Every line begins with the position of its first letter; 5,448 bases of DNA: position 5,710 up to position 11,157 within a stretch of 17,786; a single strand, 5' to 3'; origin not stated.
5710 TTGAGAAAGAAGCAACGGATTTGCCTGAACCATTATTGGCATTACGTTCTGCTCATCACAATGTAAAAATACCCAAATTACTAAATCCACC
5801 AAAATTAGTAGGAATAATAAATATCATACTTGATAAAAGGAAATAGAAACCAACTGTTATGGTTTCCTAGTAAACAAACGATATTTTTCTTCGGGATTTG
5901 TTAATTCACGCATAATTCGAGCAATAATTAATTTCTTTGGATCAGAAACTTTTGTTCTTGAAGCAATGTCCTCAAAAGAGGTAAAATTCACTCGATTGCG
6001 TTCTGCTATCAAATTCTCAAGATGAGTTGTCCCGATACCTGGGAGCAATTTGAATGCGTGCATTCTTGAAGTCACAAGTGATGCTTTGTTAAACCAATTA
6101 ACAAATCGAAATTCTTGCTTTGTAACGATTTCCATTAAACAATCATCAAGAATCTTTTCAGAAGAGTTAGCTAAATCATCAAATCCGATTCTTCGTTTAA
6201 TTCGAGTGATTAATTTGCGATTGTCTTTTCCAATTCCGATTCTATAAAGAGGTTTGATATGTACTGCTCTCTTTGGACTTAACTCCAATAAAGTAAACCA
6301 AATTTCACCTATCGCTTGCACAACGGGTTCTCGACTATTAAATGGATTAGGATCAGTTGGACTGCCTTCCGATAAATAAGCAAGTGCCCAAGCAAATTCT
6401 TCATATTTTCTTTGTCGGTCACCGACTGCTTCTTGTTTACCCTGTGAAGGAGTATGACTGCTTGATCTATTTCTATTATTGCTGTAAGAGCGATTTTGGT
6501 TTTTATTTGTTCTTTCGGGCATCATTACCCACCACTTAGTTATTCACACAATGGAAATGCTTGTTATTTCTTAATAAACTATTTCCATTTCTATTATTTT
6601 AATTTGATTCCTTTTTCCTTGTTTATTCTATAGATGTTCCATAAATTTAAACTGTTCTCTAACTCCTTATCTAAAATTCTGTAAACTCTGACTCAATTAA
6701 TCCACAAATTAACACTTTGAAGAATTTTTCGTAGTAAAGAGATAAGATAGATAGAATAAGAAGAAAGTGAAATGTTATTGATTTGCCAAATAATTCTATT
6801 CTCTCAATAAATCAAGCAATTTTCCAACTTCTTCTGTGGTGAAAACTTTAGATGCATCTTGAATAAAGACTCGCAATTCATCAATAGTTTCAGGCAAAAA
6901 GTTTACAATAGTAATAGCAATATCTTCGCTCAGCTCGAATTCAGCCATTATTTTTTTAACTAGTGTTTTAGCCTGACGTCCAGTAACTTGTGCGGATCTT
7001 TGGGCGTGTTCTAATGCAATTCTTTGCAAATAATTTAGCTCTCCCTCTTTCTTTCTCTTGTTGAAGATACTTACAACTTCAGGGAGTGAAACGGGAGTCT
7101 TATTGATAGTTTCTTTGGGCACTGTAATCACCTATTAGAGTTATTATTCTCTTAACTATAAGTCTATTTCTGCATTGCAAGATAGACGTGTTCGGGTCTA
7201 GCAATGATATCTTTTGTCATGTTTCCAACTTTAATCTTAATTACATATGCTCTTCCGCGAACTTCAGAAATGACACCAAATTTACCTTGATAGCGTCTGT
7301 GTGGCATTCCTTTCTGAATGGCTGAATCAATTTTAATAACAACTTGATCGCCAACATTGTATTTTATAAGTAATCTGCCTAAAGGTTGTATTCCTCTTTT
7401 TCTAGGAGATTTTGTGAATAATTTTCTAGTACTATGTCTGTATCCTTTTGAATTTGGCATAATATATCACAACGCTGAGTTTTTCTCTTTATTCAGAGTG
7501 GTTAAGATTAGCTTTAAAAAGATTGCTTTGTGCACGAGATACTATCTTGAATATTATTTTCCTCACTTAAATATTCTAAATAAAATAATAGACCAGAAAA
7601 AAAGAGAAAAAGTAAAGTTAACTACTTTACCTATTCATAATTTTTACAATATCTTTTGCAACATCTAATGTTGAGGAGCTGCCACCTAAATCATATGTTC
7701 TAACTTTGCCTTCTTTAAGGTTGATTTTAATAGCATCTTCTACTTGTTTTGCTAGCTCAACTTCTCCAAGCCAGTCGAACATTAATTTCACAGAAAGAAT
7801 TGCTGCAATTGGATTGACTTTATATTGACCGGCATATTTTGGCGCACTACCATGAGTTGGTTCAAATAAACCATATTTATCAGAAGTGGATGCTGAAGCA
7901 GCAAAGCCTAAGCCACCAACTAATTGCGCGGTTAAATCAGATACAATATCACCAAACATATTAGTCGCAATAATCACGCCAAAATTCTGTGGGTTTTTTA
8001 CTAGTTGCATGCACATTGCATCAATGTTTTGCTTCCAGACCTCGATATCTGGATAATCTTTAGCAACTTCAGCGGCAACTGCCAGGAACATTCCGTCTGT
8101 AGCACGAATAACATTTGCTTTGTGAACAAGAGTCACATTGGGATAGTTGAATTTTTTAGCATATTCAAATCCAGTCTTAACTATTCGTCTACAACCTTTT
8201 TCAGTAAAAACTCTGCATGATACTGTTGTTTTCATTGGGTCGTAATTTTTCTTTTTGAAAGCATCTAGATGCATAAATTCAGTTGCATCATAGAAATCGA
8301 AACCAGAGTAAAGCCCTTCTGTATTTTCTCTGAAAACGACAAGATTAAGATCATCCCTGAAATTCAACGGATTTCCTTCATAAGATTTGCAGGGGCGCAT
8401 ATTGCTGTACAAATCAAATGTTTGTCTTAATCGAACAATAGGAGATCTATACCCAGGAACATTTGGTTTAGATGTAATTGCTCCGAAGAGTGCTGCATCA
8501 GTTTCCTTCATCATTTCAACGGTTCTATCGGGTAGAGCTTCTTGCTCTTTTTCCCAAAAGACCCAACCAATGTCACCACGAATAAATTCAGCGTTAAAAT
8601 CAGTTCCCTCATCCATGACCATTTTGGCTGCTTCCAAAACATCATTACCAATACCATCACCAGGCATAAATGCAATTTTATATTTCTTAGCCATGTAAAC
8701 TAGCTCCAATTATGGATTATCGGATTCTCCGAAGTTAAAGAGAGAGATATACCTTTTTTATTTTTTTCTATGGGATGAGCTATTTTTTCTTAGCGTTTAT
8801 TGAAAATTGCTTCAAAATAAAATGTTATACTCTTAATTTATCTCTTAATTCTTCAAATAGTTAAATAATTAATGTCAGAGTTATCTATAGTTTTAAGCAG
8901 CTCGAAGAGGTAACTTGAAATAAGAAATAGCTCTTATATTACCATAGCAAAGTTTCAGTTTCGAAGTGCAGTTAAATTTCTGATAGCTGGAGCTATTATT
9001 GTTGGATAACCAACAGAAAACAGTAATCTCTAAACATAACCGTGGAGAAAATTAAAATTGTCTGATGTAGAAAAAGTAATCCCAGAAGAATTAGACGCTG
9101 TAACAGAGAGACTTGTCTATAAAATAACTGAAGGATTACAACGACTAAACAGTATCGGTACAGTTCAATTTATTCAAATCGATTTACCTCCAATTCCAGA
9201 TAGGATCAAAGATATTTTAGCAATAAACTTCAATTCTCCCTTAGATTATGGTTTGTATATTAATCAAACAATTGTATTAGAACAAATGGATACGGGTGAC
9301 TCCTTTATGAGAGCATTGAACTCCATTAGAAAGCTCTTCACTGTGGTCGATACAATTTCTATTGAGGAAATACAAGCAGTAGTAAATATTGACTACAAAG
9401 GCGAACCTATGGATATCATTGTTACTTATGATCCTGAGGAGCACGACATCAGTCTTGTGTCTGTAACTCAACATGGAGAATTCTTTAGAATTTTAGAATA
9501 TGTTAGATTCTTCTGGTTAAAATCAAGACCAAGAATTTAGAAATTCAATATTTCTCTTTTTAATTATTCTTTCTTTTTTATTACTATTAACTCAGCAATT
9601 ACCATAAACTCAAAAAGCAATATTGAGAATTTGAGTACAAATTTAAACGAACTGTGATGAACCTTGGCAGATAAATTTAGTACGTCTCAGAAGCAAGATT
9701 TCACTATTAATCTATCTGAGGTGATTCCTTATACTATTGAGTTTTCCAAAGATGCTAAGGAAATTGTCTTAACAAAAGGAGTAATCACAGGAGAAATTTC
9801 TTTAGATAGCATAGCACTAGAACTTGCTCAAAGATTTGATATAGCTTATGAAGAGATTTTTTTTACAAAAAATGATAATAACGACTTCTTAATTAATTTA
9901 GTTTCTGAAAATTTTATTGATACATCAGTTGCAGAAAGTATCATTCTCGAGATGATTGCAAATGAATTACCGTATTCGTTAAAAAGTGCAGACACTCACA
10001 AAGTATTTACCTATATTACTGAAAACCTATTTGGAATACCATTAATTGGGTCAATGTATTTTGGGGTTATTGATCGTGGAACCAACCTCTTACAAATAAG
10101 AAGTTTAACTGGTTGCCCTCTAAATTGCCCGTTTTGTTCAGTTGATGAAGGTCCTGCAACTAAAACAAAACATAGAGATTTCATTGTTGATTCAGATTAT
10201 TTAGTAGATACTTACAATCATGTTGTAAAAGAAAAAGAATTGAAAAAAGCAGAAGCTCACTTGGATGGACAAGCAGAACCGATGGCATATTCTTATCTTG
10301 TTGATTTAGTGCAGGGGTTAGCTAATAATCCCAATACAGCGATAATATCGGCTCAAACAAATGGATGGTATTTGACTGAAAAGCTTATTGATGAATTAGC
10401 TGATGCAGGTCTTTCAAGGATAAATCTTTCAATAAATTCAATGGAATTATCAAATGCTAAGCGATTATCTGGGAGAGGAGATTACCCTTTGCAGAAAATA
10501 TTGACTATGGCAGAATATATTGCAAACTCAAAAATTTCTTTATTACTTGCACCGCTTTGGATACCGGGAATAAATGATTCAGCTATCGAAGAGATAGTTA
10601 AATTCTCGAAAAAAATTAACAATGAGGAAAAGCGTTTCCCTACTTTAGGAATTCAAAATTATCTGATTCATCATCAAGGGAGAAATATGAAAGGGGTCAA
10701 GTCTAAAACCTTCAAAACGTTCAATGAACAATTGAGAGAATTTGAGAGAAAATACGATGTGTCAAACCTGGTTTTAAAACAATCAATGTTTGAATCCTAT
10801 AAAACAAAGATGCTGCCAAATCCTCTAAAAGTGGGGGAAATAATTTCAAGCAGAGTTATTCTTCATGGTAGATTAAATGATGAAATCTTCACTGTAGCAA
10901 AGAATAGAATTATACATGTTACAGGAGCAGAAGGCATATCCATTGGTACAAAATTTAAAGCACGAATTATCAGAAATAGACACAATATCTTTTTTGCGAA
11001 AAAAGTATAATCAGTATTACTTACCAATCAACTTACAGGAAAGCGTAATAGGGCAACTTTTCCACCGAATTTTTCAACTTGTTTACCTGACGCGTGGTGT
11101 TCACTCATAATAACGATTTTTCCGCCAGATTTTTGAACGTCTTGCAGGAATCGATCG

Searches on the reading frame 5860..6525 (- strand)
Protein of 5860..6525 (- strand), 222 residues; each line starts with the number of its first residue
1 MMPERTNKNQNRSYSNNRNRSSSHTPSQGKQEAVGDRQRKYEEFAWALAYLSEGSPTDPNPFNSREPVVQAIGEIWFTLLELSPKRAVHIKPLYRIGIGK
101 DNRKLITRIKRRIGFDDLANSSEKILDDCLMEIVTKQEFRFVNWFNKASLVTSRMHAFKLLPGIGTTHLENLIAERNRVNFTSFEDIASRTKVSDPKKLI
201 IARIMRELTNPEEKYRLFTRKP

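Call 11: search_protein_families(library=pfam, proteins=[window:5860-6525:-], max_evalue=0.01)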
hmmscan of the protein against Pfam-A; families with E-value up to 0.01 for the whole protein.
window:5860-6525:- (222 aa): 2 families
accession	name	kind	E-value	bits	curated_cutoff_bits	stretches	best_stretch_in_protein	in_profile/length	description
PF04919.18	DUF655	-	1.7e-53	181.7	22.2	1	42-220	2-181/181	Protein of unknown function (DUF655)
PF14579.12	HHH_6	-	0.0013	19.3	25.6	1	157-195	26-65/90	Helix-hairpin-helix motif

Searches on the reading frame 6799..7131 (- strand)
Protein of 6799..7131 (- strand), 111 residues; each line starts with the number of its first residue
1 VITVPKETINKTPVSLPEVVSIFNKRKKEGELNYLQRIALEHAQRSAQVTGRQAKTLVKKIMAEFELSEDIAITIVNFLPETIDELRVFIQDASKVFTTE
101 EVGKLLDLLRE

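Call 11: search_protein_families(library=pfam, proteins=[window:6799-7131:-], max_evalue=0.01)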
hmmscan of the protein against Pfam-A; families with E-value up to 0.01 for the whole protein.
window:6799-7131:- (111 aa): 1 family
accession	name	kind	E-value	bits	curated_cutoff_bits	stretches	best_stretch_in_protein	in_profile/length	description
PF03874.21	RNA_pol_Rpb4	-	5.7e-12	46.4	25.6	1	24-111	27-114/116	RNA polymerase Rpb4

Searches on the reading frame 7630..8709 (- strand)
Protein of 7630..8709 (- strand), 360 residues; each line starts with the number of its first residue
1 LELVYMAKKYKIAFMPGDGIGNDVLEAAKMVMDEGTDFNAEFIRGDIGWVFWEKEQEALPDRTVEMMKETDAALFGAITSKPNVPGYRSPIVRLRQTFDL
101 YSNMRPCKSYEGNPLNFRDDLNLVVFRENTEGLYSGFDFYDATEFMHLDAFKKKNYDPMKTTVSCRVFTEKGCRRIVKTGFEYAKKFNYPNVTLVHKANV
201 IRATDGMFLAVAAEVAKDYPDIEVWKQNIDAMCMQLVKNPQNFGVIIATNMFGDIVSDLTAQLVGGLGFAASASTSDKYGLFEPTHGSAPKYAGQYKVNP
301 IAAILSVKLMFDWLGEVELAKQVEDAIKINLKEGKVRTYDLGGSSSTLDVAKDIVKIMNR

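Call 11: search_protein_families(library=pfam, proteins=[window:7630-8709:-], max_evalue=0.01)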
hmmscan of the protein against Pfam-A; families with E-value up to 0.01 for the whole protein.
window:7630-8709:- (360 aa): 1 family
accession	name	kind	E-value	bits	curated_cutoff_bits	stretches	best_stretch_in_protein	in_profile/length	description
PF00180.25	Iso_dh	-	3.8e-92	309.6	27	1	11-351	1-345/348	Isocitrate/isopropylmalate dehydrogenase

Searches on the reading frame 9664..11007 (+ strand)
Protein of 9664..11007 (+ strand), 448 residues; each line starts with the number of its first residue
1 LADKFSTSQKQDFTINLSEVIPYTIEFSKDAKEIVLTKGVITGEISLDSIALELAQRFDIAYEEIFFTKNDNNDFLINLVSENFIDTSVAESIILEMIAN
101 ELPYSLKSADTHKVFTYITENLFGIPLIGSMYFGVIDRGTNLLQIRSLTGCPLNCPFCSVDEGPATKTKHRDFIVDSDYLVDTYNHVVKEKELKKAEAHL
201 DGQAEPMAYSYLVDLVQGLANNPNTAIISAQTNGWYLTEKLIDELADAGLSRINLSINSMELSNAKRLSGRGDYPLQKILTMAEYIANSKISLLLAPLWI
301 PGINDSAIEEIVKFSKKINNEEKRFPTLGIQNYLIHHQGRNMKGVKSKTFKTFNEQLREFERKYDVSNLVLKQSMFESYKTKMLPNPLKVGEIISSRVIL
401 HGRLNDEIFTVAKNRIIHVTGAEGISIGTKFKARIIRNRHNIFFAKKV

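Call 7: search_protein_families(library=pfam, proteins=[window:9664-11007:+], max_evalue=0.01)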
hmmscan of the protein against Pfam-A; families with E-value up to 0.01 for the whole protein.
window:9664-11007:+ (448 aa): 1 family
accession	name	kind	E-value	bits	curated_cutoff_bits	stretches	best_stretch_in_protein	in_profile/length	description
PF04055.27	Radical_SAM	-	2.2e-17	64.2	29.5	1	148-314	4-165/166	Radical SAM superfamily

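Call 12: search_protein_families(library=ncbifam, proteins=[window:9664-11007:+], max_evalue=1)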
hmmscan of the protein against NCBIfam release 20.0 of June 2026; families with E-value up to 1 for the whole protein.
window:9664-11007:+ (448 aa): 24 families
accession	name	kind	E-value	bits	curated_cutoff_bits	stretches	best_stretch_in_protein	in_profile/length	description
TIGR02666.1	moaA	equivalog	4.6e-15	55.4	284.05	1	142-319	11-184/336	GTP 3',8-cyclase MoaA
TIGR02109.1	PQQ_syn_pqqE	equivalog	1.4e-11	44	381.35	1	150-320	16-174/358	pyrroloquinoline quinone biosynthesis protein PqqE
TIGR02668.1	moaA_archaeal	equivalog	9.1e-11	41.3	325.25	1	144-320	13-178/303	GTP 3',8-cyclase MoaA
NF001199.0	PRK00164.2-1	equivalog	1.1e-10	41.2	231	1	142-319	13-179/308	GTP 3',8-cyclase MoaA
NF045646.2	rSAM_Se_TrsS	equivalog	1.2e-10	40.5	490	1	149-318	94-254/441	radical SAM (seleno)protein TrsS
TIGR04311.1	rSAM_Geo_metal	subfamily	8e-10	38.3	400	1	143-273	5-128/423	radical SAM/SPASM family putative metalloenzyme maturase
TIGR04317.1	W_rSAM_matur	equivalog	5.2e-08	32.4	380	1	148-290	11-140/349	tungsten cofactor oxidoreductase radical SAM maturase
NF045702.1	rSAM_GDGT_ether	equivalog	3.1e-07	29.4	450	1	140-317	85-255/486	tetraether lipid synthase Tes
NF033668.1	rSAM_PA0069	hypoth_equivalog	1.5e-06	27.5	360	1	241-321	167-247/348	PA0069 family radical SAM protein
TIGR04003.1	rSAM_BssD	equivalog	1.8e-05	24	496.45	1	250-351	177-277/314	[benzylsuccinate synthase]-activating enzyme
NF041707.1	rSAM_YhhB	equivalog_domain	7.9e-05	21.7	445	1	149-288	10-154/369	cyclophane-forming radical SAM/SPASM peptide maturase YhhB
NF050035.1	rSAM_WgK_link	exception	8.3e-05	21.7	650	1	142-274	10-133/367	radical SAM/SPASM peptide maturase WgkB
NF038361.1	rSAM_Sden_1168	equivalog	0.00012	20.8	575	1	133-311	273-444/560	Sden_1168 family B12-binding radical SAM P-methyltransferase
NF005133.0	PRK06582.1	equivalog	0.00029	20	597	1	151-282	21-153/390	coproporphyrinogen III oxidase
TIGR04303.1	GeoRSP_rSAM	equivalog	0.00049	19.8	400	1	204-332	57-181/325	GeoRSP system radical SAM/SPASM protein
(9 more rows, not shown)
